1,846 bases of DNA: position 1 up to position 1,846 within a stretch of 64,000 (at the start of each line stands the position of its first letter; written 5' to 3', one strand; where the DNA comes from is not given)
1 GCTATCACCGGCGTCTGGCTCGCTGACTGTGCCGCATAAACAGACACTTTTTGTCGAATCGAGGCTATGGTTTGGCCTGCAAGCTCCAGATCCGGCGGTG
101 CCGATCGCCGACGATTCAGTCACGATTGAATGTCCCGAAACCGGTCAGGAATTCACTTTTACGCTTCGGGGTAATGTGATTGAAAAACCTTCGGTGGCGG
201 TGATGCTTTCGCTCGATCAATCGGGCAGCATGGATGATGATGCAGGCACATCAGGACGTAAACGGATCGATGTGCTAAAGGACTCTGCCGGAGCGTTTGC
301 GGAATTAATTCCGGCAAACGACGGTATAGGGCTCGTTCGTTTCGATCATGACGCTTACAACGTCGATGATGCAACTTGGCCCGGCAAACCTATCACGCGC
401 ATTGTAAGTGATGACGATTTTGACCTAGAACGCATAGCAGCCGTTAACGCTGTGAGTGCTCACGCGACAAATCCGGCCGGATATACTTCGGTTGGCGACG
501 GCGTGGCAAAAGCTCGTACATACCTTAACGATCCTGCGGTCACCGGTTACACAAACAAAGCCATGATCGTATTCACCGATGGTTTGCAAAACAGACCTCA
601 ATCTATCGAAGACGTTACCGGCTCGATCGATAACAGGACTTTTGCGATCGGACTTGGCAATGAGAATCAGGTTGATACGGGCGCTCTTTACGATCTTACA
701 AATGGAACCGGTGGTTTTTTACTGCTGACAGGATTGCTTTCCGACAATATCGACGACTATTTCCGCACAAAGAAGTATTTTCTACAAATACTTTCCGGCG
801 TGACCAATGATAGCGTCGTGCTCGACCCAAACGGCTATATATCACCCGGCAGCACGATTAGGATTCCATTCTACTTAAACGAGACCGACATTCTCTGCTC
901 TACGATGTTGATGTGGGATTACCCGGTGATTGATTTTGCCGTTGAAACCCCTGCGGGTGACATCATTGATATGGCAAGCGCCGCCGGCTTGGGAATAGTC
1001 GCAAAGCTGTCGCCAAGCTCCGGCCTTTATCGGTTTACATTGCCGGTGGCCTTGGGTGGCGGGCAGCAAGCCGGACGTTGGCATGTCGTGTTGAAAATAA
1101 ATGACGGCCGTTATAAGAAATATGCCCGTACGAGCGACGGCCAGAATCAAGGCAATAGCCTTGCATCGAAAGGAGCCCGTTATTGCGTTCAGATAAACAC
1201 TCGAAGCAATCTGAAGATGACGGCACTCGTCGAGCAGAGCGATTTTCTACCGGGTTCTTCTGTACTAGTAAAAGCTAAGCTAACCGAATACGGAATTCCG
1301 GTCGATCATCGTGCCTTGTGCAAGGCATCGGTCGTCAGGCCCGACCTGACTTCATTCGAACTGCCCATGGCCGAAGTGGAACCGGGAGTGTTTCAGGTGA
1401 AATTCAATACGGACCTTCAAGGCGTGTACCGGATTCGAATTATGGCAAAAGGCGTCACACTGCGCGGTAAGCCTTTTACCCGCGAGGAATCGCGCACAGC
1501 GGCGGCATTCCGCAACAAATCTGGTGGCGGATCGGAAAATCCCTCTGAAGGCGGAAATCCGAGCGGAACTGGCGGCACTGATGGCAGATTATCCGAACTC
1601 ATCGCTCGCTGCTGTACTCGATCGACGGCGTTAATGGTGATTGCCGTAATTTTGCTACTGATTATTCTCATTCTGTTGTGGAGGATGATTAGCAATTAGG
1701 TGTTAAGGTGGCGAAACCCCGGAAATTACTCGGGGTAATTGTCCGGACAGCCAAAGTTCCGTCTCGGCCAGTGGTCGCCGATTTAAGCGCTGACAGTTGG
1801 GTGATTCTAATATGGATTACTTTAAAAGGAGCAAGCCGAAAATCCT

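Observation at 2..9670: Multi-hydrolase cluster without export signals, headed by a tail-anchored vWA protein: a candidate uncharacterised effector or conflict system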

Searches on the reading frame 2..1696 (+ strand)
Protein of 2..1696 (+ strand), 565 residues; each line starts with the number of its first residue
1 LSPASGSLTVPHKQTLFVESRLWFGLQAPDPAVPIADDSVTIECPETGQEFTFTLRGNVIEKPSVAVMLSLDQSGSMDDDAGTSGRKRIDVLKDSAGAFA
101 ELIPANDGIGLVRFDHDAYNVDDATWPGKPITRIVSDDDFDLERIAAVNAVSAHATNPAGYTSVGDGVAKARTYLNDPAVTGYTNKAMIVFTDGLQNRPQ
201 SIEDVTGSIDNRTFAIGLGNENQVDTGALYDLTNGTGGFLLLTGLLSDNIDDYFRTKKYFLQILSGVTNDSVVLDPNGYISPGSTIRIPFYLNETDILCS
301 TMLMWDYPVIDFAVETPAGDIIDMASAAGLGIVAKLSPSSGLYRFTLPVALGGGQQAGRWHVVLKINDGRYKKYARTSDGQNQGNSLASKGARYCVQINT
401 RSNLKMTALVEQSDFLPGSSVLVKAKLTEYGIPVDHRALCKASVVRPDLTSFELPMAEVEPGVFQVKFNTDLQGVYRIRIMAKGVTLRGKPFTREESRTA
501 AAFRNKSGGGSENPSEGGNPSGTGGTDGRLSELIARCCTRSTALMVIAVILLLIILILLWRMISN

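Call 5: search_protein_families(library=pfam, proteins=[window:2-1696:+], max_evalue=0.01)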
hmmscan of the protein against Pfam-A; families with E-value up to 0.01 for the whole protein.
window:2-1696:+ (565 aa): 3 families
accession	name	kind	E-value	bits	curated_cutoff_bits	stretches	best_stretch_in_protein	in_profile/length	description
PF13519.12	VWA_2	-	2.1e-07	32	27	1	67-194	1-106/107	von Willebrand factor type A domain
PF00092.34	VWA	-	8.9e-05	23.2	23.8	1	69-234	4-152/174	von Willebrand factor type A domain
PF00630.25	Filamin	-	0.0051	18.1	26.9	0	440-493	40-93/93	Filamin/ABP280 repeat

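Call 6: search_protein_families(library=ncbifam, proteins=[window:2-1696:+], max_evalue=0.01)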
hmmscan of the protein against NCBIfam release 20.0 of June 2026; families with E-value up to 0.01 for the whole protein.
window:2-1696:+ (565 aa): 1 family
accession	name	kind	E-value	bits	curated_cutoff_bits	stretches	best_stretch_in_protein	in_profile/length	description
NF047508.1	VWA_BatA_Lepto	exception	2e-05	23.8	380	1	61-238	85-251/315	VWA domain-containing protein BatA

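Call 7: search_protein_families(library=padloc, proteins=[window:2-1696:+], max_evalue=0.01)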
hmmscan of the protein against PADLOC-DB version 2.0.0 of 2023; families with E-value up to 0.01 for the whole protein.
window:2-1696:+ (565 aa): 0 families
